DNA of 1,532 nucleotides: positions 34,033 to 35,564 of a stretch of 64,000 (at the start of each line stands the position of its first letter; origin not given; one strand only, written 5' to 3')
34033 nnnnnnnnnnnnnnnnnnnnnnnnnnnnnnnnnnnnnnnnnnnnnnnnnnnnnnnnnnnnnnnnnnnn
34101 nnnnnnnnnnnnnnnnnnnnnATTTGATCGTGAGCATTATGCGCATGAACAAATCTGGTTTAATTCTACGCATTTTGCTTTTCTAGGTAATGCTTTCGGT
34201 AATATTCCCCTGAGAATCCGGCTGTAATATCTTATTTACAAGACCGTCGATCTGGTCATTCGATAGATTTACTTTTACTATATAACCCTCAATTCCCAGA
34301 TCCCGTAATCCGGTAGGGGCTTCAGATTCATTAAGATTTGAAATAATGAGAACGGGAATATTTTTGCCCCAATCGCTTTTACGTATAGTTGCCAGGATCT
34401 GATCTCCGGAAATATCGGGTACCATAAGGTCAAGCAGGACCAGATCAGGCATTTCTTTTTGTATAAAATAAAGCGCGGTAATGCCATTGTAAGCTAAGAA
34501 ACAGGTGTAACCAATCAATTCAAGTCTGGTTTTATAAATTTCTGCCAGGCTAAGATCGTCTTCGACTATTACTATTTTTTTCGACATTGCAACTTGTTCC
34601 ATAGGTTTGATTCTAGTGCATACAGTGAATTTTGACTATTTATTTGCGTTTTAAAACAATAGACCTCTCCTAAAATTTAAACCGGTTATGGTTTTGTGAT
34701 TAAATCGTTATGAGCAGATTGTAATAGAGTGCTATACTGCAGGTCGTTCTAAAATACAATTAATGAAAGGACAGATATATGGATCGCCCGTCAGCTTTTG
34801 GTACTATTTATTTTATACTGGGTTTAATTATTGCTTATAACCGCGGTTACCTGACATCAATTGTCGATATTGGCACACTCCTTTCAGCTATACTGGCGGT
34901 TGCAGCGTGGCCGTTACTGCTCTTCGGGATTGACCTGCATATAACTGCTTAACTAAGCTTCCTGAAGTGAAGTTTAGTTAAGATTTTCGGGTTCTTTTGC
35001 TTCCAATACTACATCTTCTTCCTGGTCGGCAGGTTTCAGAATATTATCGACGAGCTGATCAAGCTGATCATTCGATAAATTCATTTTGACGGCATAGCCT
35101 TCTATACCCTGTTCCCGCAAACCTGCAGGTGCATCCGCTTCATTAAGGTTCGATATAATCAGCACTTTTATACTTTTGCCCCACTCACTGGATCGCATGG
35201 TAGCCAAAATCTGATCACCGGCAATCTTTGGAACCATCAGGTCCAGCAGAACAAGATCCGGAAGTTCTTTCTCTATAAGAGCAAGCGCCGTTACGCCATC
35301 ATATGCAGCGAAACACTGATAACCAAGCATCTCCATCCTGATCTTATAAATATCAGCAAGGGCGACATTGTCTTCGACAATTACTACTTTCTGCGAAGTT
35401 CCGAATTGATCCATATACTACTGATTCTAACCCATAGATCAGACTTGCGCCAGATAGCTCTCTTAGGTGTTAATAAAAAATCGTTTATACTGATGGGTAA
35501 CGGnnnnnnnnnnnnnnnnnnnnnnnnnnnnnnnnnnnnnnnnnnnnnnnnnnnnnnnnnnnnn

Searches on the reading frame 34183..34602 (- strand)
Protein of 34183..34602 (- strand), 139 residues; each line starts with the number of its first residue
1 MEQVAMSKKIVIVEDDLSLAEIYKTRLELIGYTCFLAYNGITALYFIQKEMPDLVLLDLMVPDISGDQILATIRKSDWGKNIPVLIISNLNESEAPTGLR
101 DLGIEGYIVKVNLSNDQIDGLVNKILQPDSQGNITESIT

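Call 26: search_protein_families(library=pfam, max_evalue=0.1, proteins=[window:34183-34602:-])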
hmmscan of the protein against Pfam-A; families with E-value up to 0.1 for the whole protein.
window:34183-34602:- (139 aa): 1 family
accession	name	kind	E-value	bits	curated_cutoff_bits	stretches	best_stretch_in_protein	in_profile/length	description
PF00072.30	Response_reg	-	2.9e-17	63.3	30.2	1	10-111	1-100/111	Response regulator receiver domain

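Call 48: search_protein_families(library=phrogs, max_evalue=0.001, proteins=[L087:9373-10023:+, L087:11520-12713:+, L087:12721-13866:+, L087:13884-15017:-, L087:15128-16294:-, L087:16312-17649:-, L087:5354-6862:-, L087:6849-7265:-, L087:7262-8584:-, L087:8685-9275:-])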
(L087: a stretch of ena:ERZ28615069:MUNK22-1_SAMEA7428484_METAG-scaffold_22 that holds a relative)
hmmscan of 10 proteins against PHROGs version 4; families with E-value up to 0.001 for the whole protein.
L087:9373-10023:+ (216 aa): 7 families
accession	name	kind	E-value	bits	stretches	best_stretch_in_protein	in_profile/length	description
phrog_4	-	transcription regulation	3.7e-20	73.3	1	60-208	204-342/400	transcriptional repressor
phrog_811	-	DNA, RNA and nucleotide metabolism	4.4e-16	59.7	1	79-201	10-131/140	UmuD-like protein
phrog_3502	-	unknown function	3.4e-11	44.3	1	3-75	43-115/131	-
phrog_8558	-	unknown function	2.1e-08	35.4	1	114-201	17-107/114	-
phrog_362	-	transcription regulation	1.1e-07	33.1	1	8-76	3-71/106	transcriptional repressor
phrog_24920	-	unknown function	1.9e-07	32.1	1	9-97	4-92/125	-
phrog_6201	-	transcription regulation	0.00016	22.5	1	110-191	18-100/121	CI-like repressor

L087:11520-12713:+ (397 aa): 1 family
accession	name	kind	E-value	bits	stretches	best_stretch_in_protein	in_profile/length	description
phrog_1305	-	DNA, RNA and nucleotide metabolism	6.8e-05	23.4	0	159-206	15-71/226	DNA binding protein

L087:12721-13866:+ (381 aa): 0 families

L087:13884-15017:- (377 aa): 2 families
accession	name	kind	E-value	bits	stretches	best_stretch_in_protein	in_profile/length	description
phrog_1358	-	moron, auxiliary metabolic gene and host takeover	7.4e-05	21.4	1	172-205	606-639/1382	FtsK/SpoIIIE-like protein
phrog_3551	-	moron, auxiliary metabolic gene and host takeover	0.00083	18.4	0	162-272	429-537/758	FtsK/SpoIIIE-like protein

L087:15128-16294:- (388 aa): 0 families

L087:16312-17649:- (445 aa): 2 families
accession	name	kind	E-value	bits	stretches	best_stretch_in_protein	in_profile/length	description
phrog_95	-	integration and excision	1.3e-60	206.7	1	27-381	85-447/651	integrase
phrog_125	-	DNA, RNA and nucleotide metabolism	2e-20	74.4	1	30-285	20-233/254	DNA invertase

L087:5354-6862:- (502 aa): 5 families
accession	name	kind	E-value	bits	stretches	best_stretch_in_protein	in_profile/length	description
phrog_38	-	head and packaging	4.8e-76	258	1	14-477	257-714/760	terminase large subunit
phrog_5573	-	head and packaging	2.8e-11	44.3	1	246-464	25-232/250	terminase large subunit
phrog_14112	-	unknown function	4.2e-11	43.8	1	64-196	109-242/247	-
phrog_4758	-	head and packaging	1.8e-06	28.5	1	29-225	24-219/243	terminase large subunit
phrog_17672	-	head and packaging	1.5e-05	25.1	1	59-189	67-195/395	terminase large subunit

L087:6849-7265:- (138 aa): 6 families
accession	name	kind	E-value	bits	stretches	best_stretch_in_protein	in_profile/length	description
phrog_4044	-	head and packaging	5.5e-10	40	1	6-58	26-78/180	terminase small subunit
phrog_309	-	head and packaging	1.1e-09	39.8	1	30-130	167-291/319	terminase small subunit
phrog_4102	-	head and packaging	7e-08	33.8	1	7-109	17-129/166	terminase small subunit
phrog_1482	-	head and packaging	3.3e-07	31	1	25-100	36-100/147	terminase small subunit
phrog_157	-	integration and excision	9e-05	22.7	1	6-54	202-256/580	transposase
phrog_2538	-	head and packaging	0.00057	21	0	6-74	5-72/129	terminase small subunit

L087:7262-8584:- (440 aa): 28 families (the best 25 are shown)
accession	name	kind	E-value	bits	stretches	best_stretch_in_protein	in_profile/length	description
phrog_498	-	other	9.8e-82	276.4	1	4-435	32-427/633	DNA methyltransferase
phrog_620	-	DNA, RNA and nucleotide metabolism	2.7e-35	123.4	1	1-150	3-157/217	ParB-like partition protein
phrog_67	-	other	4.6e-27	96.4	1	152-433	112-348/743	DNA methyltransferase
phrog_8071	-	DNA, RNA and nucleotide metabolism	6.8e-26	92.4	1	1-200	1-205/389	ParB-like partition protein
phrog_9353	-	unknown function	1e-22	82.2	1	8-133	12-141/245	-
phrog_940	-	DNA, RNA and nucleotide metabolism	5.9e-20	72.8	1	4-128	3-124/388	nuclease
phrog_723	-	DNA, RNA and nucleotide metabolism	8.7e-20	72.5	1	2-147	8-158/223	ParB-like partition protein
phrog_3008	-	other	1.9e-17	64.3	1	307-434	103-217/244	DNA methyltransferase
phrog_15396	-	DNA, RNA and nucleotide metabolism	2.4e-15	58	1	4-130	1-131/258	ParB-like partition nuclease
phrog_930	-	DNA, RNA and nucleotide metabolism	1.6e-13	52.1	1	1-129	1-132/223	ParB-like partition protein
phrog_5475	-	unknown function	8e-13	49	1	7-87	3-77/458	-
phrog_18056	-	DNA, RNA and nucleotide metabolism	2.4e-12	47.5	1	6-146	2-132/387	ParB-like partition nuclease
phrog_26387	-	DNA, RNA and nucleotide metabolism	9.4e-12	45.9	1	4-106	7-112/252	ParB-like partition nuclease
phrog_23085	-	unknown function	1.4e-11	45.2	1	347-430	25-107/138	-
phrog_4715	-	DNA, RNA and nucleotide metabolism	4.4e-11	42.9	1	6-110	146-251/630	ParB-like partition protein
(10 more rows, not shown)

L087:8685-9275:- (196 aa): 0 families

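Call 68: search_protein_families(library=pfam, max_evalue=0.01, proteins=[L087:9373-10023:+, L087:10001-10894:+, L087:10894-11493:+, L087:11520-12713:+, L087:12721-13866:+, L087:8685-9275:-])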
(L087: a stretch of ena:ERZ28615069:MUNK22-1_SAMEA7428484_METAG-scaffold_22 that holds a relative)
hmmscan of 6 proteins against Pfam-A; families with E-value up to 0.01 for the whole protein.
L087:9373-10023:+ (216 aa): 2 families
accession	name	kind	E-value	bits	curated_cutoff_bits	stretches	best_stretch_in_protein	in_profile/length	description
PF00717.28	Peptidase_S24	-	3.4e-23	82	23.3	1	82-199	1-116/116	Peptidase S24-like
PF01726.22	LexA_DNA_bind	-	9.7e-10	38.5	23.7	1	7-69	2-64/65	LexA DNA binding domain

L087:10001-10894:+ (297 aa): 2 families
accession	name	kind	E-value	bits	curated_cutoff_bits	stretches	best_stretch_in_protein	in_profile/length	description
PF18144.7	SMODS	-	0.00051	20.7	26.5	1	13-71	15-74/164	Second Messenger Oligonucleotide or Dinucleotide Synthetase domain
PF01909.29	NTP_transf_2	-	0.0066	17.3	21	0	38-74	13-44/93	Nucleotidyltransferase domain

L087:10894-11493:+ (199 aa): 1 family
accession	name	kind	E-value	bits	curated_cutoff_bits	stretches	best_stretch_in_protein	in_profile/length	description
PF18153.7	Cap15_CD_rec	-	2.1e-23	83.4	31.2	1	71-196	1-122/122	Cap15, cyclic dinucleotide receptor domain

L087:11520-12713:+ (397 aa): 2 families
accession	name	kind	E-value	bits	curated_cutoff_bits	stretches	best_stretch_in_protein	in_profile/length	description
PF09723.15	Zn_ribbon_8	-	5.2e-05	23.6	34.4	0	139-171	7-37/41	Zinc ribbon domain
PF15616.11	TerY_C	-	0.00023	21.7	28.4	1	46-151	21-116/129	TerY-C metal binding domain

L087:12721-13866:+ (381 aa): 0 families

L087:8685-9275:- (196 aa): 0 families

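Call 69: search_protein_families(library=padloc, max_evalue=0.01, proteins=[L087:9373-10023:+, L087:11520-12713:+, L087:12721-13866:+, L087:8685-9275:-, L087:13884-15017:-, L087:15128-16294:-])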
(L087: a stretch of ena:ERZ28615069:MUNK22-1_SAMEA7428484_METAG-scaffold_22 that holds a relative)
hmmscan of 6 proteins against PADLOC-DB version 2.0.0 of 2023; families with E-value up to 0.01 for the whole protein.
L087:9373-10023:+ (216 aa): 0 families

L087:11520-12713:+ (397 aa): 0 families

L087:12721-13866:+ (381 aa): 0 families

L087:8685-9275:- (196 aa): 0 families

L087:13884-15017:- (377 aa): 3 families
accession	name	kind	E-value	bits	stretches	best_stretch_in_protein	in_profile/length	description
PDLC04140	mad8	-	3.7e-06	24.7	1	160-244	18-82/314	mads_8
PDLC02806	SspH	-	0.00042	15.9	1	173-224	1541-1593/1766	SspH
PDLC04547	PDC-M26A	-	0.0086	12.6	0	165-190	328-353/724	-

L087:15128-16294:- (388 aa): 0 families

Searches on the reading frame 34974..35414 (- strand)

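Call 26: search_protein_families(library=pfam, max_evalue=0.1, proteins=[window:34974-35414:-])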
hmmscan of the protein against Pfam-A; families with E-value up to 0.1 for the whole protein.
window:34974-35414:- (146 aa): 2 families
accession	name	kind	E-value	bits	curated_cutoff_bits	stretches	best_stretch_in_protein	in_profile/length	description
PF00072.30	Response_reg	-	3.1e-15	56.7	30.2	1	10-119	1-107/111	Response regulator receiver domain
PF16587.10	DUF5061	-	0.085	13.1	23.6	0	56-86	12-40/82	17 kDa common-antigen outer membrane protein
